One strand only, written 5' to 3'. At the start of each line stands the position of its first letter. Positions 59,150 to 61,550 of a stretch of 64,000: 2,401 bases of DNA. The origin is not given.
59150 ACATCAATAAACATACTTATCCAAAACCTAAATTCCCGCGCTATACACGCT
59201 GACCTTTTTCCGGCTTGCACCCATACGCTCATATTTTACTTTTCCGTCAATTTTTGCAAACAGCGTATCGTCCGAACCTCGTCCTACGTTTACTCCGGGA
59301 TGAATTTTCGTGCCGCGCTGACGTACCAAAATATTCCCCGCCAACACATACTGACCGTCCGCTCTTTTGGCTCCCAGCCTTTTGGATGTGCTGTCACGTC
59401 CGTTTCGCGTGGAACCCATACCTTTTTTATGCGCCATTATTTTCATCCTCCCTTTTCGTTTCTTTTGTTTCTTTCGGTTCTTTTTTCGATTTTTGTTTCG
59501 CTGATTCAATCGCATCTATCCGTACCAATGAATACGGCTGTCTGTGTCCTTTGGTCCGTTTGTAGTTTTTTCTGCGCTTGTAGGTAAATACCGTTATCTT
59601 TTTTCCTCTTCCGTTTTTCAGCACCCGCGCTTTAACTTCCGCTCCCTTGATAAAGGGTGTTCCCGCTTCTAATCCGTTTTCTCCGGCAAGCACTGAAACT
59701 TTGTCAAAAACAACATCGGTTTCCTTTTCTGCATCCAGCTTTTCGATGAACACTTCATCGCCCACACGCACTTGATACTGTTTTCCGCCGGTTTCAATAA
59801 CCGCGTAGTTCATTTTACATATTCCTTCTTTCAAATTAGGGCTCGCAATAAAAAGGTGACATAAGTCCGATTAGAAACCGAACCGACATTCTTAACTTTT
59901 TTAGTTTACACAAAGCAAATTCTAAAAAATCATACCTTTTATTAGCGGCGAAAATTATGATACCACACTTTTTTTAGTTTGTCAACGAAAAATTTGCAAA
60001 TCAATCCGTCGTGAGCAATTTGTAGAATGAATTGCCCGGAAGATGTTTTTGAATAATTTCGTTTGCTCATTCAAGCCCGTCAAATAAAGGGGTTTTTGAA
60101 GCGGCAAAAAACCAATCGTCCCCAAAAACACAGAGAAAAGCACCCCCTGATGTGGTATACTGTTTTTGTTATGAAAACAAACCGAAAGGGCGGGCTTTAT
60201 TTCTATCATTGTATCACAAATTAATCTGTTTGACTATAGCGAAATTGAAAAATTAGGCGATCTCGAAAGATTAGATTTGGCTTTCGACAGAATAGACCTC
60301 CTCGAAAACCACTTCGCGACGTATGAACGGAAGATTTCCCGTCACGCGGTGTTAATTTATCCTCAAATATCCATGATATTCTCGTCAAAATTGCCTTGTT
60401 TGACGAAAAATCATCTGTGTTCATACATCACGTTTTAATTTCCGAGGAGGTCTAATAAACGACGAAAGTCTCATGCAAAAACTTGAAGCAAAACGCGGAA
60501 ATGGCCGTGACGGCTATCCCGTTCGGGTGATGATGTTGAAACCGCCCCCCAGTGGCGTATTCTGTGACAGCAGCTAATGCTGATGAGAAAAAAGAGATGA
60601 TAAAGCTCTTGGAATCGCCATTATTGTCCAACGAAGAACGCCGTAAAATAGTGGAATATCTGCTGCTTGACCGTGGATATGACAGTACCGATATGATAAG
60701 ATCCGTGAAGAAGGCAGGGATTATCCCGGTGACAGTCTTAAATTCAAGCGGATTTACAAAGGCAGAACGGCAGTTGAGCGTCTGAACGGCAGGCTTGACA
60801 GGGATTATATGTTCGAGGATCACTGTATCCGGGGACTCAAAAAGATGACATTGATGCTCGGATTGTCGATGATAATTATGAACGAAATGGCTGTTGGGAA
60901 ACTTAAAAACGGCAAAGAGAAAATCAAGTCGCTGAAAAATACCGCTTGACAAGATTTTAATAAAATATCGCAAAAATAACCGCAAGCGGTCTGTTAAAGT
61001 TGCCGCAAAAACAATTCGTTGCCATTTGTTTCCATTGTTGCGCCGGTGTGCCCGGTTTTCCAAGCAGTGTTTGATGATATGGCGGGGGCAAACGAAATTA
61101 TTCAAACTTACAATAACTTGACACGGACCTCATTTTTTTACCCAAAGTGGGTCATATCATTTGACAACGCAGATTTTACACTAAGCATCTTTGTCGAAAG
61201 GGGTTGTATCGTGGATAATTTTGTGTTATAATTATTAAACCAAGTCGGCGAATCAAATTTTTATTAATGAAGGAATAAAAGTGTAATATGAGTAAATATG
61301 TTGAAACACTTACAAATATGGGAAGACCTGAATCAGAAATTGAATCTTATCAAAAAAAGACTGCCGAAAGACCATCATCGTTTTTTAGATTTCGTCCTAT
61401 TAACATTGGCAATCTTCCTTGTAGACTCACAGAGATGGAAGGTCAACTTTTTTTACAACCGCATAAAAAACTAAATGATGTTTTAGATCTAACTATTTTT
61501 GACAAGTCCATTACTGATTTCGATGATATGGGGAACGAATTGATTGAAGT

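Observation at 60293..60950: MITE copy E abuts a 5'-truncated IS4/IS5-like transposase remnant - a candidate parent IS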

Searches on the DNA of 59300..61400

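Call 60: search_rna_families(source=window, start=59300, end=61400, threshold=evalue, max_evalue=1)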
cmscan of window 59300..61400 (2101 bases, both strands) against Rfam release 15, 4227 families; matches with E-value up to 1: 0.
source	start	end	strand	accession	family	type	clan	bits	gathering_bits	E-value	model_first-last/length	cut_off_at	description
